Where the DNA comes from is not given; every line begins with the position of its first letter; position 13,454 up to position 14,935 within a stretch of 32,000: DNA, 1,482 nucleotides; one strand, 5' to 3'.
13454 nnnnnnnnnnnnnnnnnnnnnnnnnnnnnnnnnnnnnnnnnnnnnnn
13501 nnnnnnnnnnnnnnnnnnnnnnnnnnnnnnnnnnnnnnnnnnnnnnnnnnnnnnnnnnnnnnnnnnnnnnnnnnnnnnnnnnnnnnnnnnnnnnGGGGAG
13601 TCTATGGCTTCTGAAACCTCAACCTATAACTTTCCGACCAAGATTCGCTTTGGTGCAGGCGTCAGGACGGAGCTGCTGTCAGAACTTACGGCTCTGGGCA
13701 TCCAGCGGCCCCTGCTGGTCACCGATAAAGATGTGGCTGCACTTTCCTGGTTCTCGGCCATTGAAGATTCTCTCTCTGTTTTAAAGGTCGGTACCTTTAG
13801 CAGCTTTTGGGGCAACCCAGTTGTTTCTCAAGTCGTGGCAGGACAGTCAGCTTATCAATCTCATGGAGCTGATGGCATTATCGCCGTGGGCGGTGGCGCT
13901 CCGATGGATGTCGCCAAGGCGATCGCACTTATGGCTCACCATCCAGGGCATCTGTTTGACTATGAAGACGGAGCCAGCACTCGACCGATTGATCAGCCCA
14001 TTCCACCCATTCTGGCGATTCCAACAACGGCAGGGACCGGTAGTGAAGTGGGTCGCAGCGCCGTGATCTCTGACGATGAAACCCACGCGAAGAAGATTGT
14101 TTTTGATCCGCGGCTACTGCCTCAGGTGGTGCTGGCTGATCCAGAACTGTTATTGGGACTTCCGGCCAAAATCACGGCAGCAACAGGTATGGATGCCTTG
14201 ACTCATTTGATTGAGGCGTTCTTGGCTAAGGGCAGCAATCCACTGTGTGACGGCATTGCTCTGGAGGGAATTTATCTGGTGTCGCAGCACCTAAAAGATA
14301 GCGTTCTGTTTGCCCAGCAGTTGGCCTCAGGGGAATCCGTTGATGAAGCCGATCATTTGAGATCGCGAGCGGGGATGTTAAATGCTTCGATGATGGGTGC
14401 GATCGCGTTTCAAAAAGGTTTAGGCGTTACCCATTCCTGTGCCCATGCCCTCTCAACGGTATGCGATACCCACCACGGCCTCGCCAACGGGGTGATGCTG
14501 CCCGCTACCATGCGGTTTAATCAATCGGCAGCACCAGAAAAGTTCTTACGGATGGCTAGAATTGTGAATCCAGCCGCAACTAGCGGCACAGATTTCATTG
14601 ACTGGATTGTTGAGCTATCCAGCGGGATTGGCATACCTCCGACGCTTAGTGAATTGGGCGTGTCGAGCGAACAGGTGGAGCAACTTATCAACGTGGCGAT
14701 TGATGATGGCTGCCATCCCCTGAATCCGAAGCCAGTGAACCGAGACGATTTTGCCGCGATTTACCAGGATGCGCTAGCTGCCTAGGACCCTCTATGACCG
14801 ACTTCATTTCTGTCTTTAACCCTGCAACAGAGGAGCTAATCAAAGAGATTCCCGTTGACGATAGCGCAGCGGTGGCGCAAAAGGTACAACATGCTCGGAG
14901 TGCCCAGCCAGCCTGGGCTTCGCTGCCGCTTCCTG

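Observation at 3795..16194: Candidate gamma-glutamylation-dependent amine/amino-alcohol uptake and catabolism locus in a cyanobacterium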

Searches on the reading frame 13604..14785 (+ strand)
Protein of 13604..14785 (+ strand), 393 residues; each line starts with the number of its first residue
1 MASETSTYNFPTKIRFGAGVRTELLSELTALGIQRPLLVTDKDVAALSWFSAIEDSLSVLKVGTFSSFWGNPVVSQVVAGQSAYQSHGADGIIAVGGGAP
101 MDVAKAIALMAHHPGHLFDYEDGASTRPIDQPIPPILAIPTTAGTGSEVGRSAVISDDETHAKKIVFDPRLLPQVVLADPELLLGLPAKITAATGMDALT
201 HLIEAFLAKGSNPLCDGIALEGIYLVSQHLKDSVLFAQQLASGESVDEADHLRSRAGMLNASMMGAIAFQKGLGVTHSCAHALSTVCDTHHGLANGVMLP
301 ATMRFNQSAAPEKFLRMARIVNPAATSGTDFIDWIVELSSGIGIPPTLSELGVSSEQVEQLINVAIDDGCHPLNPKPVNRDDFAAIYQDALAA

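Call 5: search_protein_families(library=ncbifam, proteins=[window:13604-14785:+])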
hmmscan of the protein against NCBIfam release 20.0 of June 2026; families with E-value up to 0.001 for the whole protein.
window:13604-14785:+ (393 aa): 18 families
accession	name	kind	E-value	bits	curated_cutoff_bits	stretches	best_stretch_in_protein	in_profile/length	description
NF058672.1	4HyButDHCUPNE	equivalog_domain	1.2e-98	330.8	500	1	7-390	3-377/378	4-hydroxybutyrate dehydrogenase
TIGR02638.1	lactal_redase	equivalog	3.9e-82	276.1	523.15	1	15-387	11-379/379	lactaldehyde reductase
NF053866.1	CholDhdGbsBBac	equivalog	1.3e-80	271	550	1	4-391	8-391/392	choline dehydrogenase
NF041833.1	Fe_ADH_ErcA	equivalog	3.4e-79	266.7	550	1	15-391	12-382/382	alcohol dehydrogenase-like regulatory protein ErcA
NF007911.0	PRK10624.1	equivalog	3.8e-76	256.5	537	1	16-390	13-381/382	lactaldehyde reductase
NF010378.0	PRK13805.1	equivalog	2.3e-61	207.7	951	1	8-390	459-863/872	bifunctional acetaldehyde-CoA/alcohol dehydrogenase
NF007363.0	PRK09860.1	equivalog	8.8e-58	196.2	581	1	5-390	3-382/383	L-threonine dehydrogenase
NF011998.0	PRK15454.1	equivalog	5.2e-53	180.2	556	1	7-389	23-393/395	ethanolamine utilization ethanol dehydrogenase EutG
NF050025.1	SulfAcetaldRedSarD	equivalog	5.4e-49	167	700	1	10-382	7-376/385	sulfoacetaldehyde reductase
TIGR03405.1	Phn_Fe-ADH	equivalog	2.4e-41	141.7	423.7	1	8-367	1-345/355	iron-containing alcohol dehydrogenase PsrA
TIGR04266.1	NDMA_methanol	equivalog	4.7e-37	127.8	625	1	16-355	21-358/420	NDMA-dependent methanol dehydrogenase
NF011717.0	PRK15138.1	equivalog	1.8e-19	70.1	645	1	9-373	7-368/387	alcohol dehydrogenase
NF041822.1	daptide_DH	equivalog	2.9e-18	65.9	300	1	38-206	5-175/363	daptide-type RiPP biosynthesis dehydogenase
NF006941.0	PRK09423.1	subfamily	5.2e-18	65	336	2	6-113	3-109/367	glycerol dehydrogenase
NF053832.1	GlycoaldRedHalo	equivalog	1.3e-10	40.9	550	0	6-108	3-104/363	glycolaldehyde reductase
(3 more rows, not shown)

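Call 6: search_protein_families(library=pfam, proteins=[window:13604-14785:+])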
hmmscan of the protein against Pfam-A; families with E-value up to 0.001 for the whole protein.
window:13604-14785:+ (393 aa): 3 families
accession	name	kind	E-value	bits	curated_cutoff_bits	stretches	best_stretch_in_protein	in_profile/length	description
PF00465.25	Fe-ADH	-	3.7e-46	157.2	31.3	1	11-180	1-168/168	Iron-containing alcohol dehydrogenase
PF25137.1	ADH_Fe_C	-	3.3e-41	141.5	27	1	191-390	1-193/194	Fe-containing alcohol dehydrogenase family, C-terminal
PF13685.12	Fe-ADH_2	-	5.5e-08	33.4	28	1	17-111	3-97/149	Iron-containing alcohol dehydrogenase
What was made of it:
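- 13604..14785 (+): Iron-type alcohol dehydrogenase, predicted gamma-glutamyl-amino-alcohol dehydrogenase. Pfam Fe-ADH and ADH_Fe_C (call 6).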

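Call 38: search_solved_structures(query=window:13604-14785:+, max_evalue=1e-40)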
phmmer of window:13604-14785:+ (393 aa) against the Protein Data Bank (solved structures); distinct sequences matched with E-value up to 1e-40: 14.
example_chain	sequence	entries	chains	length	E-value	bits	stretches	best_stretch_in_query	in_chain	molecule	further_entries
3bfj_A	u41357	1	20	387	2.2e-62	214.8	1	16-390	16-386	1,3-propanediol oxidoreductase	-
8zrl_A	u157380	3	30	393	3.7e-60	207.4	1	4-390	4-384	NAD-dependent methanol dehydrogenase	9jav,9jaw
1rrm_A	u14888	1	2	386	3.4e-59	204.3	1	16-390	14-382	Lactaldehyde reductase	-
7qnj_AAA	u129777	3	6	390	3.8e-59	204.1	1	16-390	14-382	Lactaldehyde reductase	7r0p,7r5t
2bi4_A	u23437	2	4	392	4.7e-59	203.8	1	16-390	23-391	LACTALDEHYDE REDUCTASE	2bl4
5br4_A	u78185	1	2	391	9e-59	202.9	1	16-390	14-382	Lactaldehyde reductase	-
7qlg_AAA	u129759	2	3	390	9.4e-59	202.8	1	16-390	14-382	Lactaldehyde reductase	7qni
7qlq_AAA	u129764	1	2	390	1.5e-58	202.2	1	16-390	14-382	Lactaldehyde reductase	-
7qls_AAA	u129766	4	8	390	1.5e-58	202.2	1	16-390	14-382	Lactaldehyde reductase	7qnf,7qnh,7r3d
8zwd_B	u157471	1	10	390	3.9e-58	200.8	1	7-391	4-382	NAD(P)-dependent methanol dehydrogenase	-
4fr2_A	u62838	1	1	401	5.5e-54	187.1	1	9-391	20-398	1,3-propanediol dehydrogenase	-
9ldl_C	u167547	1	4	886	2.9e-52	181.5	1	7-390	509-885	Aldehyde dehydrogenase family protein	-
3owo_A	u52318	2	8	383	7.7e-52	180.1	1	5-385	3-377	Alcohol dehydrogenase 2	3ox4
3zdr_A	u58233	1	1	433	9.9e-44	153.4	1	32-391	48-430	ALCOHOL DEHYDROGENASE DOMAIN OF THE BIFUNCTIONAL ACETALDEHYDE DEHYDROGENASE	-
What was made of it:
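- Several PDB relatives of the Fe-ADH are NAD-dependent methanol dehydrogenases (call 38).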

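Call 40: search_dna_similar(query=window:13604-14785:+, collection=plasmids, mode=protein, max_rows=30, max_evalue=1e-40)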
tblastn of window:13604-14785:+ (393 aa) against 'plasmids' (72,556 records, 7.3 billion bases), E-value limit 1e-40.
Records with a match: 478; places in all: 495; records where one place covers at least 80% of the query: 476.
Best place of each record, by identity: <60% 478.
By first word of the organism name: Ralstonia 134; Pseudosulfitobacter 45; Citrobacter 37; Klebsiella 34; Acinetobacter 30; Escherichia 21; Yersinia 11; Rahnella 9; Clostridium 9; Paracoccus 8; and 58 more.
By predicted mobility (MOB-suite, as given by PLSDB): non-mobilizable 225; mobilizable 191; conjugative 62.
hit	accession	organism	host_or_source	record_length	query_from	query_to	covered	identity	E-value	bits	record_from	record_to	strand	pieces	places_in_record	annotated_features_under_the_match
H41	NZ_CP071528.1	Legionella lytica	Acanthamoeba castellanii,bacterial ...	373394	6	390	98%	41.2%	1e-70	248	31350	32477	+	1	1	iron-containing alcohol dehydrogenase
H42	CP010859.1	Marinovum algicola DG 898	-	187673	3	391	99%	40.7%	5e-65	231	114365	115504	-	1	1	Alcohol dehydrogenase, class IV | NAD-dependent aldehyde dehydrogenase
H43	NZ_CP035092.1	Paracoccus denitrificans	Homo sapiens,cell culture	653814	6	391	98%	40.9%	2e-68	241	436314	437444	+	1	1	iron-containing alcohol dehydrogenase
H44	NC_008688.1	Paracoccus denitrificans PD1222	-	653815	6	391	98%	40.9%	2e-68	241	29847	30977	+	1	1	iron-containing alcohol dehydrogenase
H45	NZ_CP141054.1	Paracoccus denitrificans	-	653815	6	391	98%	40.9%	2e-68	241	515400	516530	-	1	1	iron-containing alcohol dehydrogenase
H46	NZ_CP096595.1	Paracoccus denitrificans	mixed culture,activated sludge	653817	6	391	98%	40.9%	2e-68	241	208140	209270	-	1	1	iron-containing alcohol dehydrogenase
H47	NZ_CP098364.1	Paracoccus sp. TOH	cell cuture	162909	6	391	98%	40.9%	1e-60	219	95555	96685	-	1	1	iron-containing alcohol dehydrogenase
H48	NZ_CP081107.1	Ruegeria sp. B32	-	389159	3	391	99%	40.4%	3e-66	235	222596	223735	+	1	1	iron-containing alcohol dehydrogenase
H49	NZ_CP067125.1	Paracoccus alcaliphilus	whole organism,soil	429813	7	391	98%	40.3%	7e-63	225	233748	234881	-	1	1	iron-containing alcohol dehydrogenase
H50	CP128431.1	Microbulbifer sp. MKSA007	Smenospongia aurea,bacteria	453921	5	392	99%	39.9%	7e-69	243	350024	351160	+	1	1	iron-containing alcohol dehydrogenase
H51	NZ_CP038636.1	Cupriavidus oxalaticus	whole organism,sewage sludge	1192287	6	390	98%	40.2%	2e-54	201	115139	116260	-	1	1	none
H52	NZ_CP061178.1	Roseomonas haemaphysalidis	tick,pure culture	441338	9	391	97%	40.3%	9e-46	176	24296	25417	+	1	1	iron-containing alcohol dehydrogenase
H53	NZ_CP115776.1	Paracoccus albus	cell culture,sediment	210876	3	391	99%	39.6%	1e-65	233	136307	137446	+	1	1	iron-containing alcohol dehydrogenase | aldehyde dehydrogenase family protein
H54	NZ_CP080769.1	Cupriavidus pinatubonensis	genomic assembly,soil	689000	6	390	98%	40.0%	4e-54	200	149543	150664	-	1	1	iron-containing alcohol dehydrogenase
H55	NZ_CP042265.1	Qingshengfaniella alkalisoli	cell culture,saline soil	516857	6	375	94%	41.6%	8e-64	228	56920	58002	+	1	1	iron-containing alcohol dehydrogenase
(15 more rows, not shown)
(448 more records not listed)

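Call 41: get_annotated_region(hit=H42, flank=8000)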
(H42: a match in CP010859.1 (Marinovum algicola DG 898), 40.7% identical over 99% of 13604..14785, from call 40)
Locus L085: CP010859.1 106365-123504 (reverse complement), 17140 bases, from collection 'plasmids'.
description: Marinovum algicola DG 898 plasmid pMaD4, complete sequence
organism: Marinovum algicola DG 898 (NCBI taxid 988812)
taxonomy: Bacteria; Pseudomonadota; Alphaproteobacteria; Rhodobacterales; Roseobacteraceae; Marinovum; Marinovum algicola; Marinovum algicola DG 898
host: -; source: -; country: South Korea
typing (MOB-suite, as given by PLSDB): non-mobilizable; replicon rep_cluster_547
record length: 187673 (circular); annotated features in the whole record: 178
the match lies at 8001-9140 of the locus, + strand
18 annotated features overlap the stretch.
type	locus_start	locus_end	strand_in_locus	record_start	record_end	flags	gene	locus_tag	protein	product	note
CDS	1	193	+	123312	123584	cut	-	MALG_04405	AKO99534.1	Cell division topological specificity factor MinE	-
CDS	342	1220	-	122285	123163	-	-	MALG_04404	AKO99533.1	Transcriptional regulator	-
CDS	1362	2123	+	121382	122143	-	-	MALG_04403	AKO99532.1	putative N-formylglutamate amidohydrolase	-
CDS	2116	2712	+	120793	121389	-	-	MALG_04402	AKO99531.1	TRAP-type mannitol/chloroaromatic compound transport system, small permease component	-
CDS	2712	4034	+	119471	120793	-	-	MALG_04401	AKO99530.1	TRAP-type mannitol/chloroaromatic compound transport system, large permease component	-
CDS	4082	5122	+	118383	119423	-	-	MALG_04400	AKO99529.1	TRAP-type mannitol/chloroaromatic compound transport system, periplasmic component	-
CDS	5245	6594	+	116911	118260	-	-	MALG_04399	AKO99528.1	Glutamine synthetase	-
CDS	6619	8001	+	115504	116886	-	-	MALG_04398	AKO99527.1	NAD-dependent aldehyde dehydrogenase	-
CDS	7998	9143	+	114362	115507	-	-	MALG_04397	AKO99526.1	Alcohol dehydrogenase, class IV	-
CDS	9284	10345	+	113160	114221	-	-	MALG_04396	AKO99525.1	ABC transporter, periplasmic spermidine putrescine-binding protein PotD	-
CDS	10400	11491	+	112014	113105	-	-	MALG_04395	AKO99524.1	Putrescine transport ATP-binding protein PotA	-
CDS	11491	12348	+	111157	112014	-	-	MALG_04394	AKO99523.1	Spermidine Putrescine ABC transporter permease component PotB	-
CDS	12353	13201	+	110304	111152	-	-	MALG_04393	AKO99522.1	Spermidine Putrescine ABC transporter permease component potC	-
CDS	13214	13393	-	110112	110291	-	-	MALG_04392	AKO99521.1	hypothetical protein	-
CDS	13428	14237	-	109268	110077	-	-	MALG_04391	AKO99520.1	Transcriptional regulator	-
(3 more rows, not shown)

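Call 42: get_annotated_region(hit=H44, flank=8000)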
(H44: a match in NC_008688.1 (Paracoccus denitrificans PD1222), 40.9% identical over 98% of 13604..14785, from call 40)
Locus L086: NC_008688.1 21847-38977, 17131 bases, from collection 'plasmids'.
description: Paracoccus denitrificans PD1222 plasmid 1, complete sequence
organism: Paracoccus denitrificans PD1222 (NCBI taxid 318586)
taxonomy: Bacteria; Pseudomonadota; Alphaproteobacteria; Rhodobacterales; Paracoccaceae; Paracoccus; Paracoccus denitrificans; Paracoccus denitrificans PD1222
host: -; source: -; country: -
typing (MOB-suite, as given by PLSDB): non-mobilizable; replicon rep_cluster_560,rep_cluster_969
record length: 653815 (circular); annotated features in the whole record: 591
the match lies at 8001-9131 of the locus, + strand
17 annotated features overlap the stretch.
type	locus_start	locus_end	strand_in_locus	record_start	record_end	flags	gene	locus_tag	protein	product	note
CDS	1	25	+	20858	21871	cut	-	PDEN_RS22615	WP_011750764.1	IS66 family transposase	-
CDS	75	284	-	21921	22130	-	-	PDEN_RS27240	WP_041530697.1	hypothetical protein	-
CDS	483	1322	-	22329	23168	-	-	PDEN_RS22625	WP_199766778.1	MurR/RpiR family transcriptional regulator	GO:0006355 - regulation of DNA-templated transcription [Evidence IEA]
CDS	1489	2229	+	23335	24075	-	-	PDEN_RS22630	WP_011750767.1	N-formylglutamate amidohydrolase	-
CDS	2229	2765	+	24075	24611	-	-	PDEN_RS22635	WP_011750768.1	TRAP transporter small permease subunit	-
CDS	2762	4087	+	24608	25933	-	-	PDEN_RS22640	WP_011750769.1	TRAP transporter large permease subunit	-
CDS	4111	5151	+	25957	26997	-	-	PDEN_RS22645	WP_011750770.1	TRAP transporter substrate-binding protein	-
CDS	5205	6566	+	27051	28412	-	-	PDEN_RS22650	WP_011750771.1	glutamine synthetase family protein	GO:0006542 - glutamine biosynthetic process [Evidence IEA]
CDS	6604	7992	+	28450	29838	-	-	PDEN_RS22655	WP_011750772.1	aldehyde dehydrogenase family protein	-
CDS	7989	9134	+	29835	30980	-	-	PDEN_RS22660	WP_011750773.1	iron-containing alcohol dehydrogenase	-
CDS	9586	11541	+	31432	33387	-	acs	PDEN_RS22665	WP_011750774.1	acetate--CoA ligase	GO:0019427 - acetyl-CoA biosynthetic process from acetate [Evidence IEA]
CDS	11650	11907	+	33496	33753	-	-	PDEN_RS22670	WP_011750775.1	DUF4212 domain-containing protein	-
CDS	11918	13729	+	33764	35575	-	-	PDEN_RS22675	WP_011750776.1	sodium:solute symporter family protein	-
CDS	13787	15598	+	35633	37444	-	-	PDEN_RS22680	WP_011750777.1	DUF294 nucleotidyltransferase-like domain-containing protein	-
CDS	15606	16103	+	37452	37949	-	-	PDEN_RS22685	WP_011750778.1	hypothetical protein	-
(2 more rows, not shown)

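Call 50: get_annotated_region(hit=H41, flank=7000)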
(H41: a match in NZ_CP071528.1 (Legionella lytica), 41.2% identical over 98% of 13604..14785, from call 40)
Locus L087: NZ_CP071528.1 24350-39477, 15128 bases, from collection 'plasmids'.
description: Legionella lytica strain PCM 2298 plasmid pLlyPCM2298_1, complete sequence
organism: Legionella lytica (NCBI taxid 96232)
taxonomy: Bacteria; Pseudomonadota; Gammaproteobacteria; Legionellales; Legionellaceae; Legionella; Legionella lytica
host: -; source: Acanthamoeba castellanii,bacterial culture; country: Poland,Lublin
typing (MOB-suite, as given by PLSDB): non-mobilizable
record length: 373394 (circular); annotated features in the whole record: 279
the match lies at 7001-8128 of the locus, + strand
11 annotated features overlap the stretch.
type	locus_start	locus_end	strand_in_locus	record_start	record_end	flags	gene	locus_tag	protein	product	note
CDS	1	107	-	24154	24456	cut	-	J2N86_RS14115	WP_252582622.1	GIY-YIG nuclease family protein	-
CDS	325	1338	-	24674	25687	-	-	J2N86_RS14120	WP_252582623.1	methyltransferase domain-containing protein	-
CDS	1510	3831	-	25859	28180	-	-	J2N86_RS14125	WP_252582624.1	cbb3-type cytochrome c oxidase subunit I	GO:0009060 - aerobic respiration [Evidence IEA]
CDS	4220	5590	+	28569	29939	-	-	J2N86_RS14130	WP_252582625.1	glutamine synthetase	-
CDS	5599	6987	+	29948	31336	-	-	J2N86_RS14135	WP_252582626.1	aldehyde dehydrogenase family protein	-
CDS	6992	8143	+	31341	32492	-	-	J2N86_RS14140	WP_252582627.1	iron-containing alcohol dehydrogenase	-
CDS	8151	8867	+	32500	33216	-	-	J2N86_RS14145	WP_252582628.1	GMP synthase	-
CDS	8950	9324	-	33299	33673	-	-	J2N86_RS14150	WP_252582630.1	hypothetical protein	-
CDS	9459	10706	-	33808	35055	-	-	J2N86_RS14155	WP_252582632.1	MFS transporter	GO:0055085 - transmembrane transport [Evidence IEA]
CDS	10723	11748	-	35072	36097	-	-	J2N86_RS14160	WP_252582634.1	succinylglutamate desuccinylase/aspartoacylase family protein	-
CDS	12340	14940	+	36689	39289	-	hrpB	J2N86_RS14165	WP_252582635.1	ATP-dependent helicase HrpB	GO:0006139 - nucleobase-containing compound metabolic process [Evidence IEA]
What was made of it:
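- This is a precedent for that type of hydrolase in this kind of operon (call 50).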

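Call 51: get_annotated_region(hit=H50, flank=7000)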
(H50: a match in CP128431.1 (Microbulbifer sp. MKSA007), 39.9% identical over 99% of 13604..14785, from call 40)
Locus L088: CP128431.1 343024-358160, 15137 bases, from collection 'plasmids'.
description: Microbulbifer sp. MKSA007 plasmid p_1, complete sequence
organism: Microbulbifer sp. MKSA007 (NCBI taxid 3054776)
taxonomy: Bacteria; Pseudomonadota; Gammaproteobacteria; Cellvibrionales; Microbulbiferaceae; Microbulbifer; Microbulbifer sp. MKSA007
host: -; source: Smenospongia aurea,bacteria; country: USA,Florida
typing (MOB-suite, as given by PLSDB): non-mobilizable
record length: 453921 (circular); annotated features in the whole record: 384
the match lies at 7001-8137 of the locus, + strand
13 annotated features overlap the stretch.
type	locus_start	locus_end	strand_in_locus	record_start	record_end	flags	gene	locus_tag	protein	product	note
CDS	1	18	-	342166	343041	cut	-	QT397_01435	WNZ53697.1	MurR/RpiR family transcriptional regulator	-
CDS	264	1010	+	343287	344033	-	-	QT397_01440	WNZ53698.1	N-formylglutamate amidohydrolase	-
CDS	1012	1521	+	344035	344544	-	-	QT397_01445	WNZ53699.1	TRAP transporter small permease subunit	-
CDS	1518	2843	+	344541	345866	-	-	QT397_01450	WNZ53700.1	TRAP transporter large permease subunit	-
CDS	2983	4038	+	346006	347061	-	-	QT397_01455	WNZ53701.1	TRAP transporter substrate-binding protein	-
CDS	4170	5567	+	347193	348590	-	-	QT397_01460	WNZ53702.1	glutamine synthetase family protein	-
CDS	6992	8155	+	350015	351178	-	-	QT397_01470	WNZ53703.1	iron-containing alcohol dehydrogenase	-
CDS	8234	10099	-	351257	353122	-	-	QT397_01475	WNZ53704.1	aminopeptidase P family protein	-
CDS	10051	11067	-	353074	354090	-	-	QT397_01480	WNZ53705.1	ATP-binding cassette domain-containing protein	-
CDS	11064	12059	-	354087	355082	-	-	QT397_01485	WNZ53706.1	ABC transporter ATP-binding protein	-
CDS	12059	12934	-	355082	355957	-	-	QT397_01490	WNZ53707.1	ABC transporter permease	-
CDS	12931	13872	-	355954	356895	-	-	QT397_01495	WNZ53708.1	ABC transporter permease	-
CDS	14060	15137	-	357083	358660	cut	-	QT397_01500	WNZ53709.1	ABC transporter substrate-binding protein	-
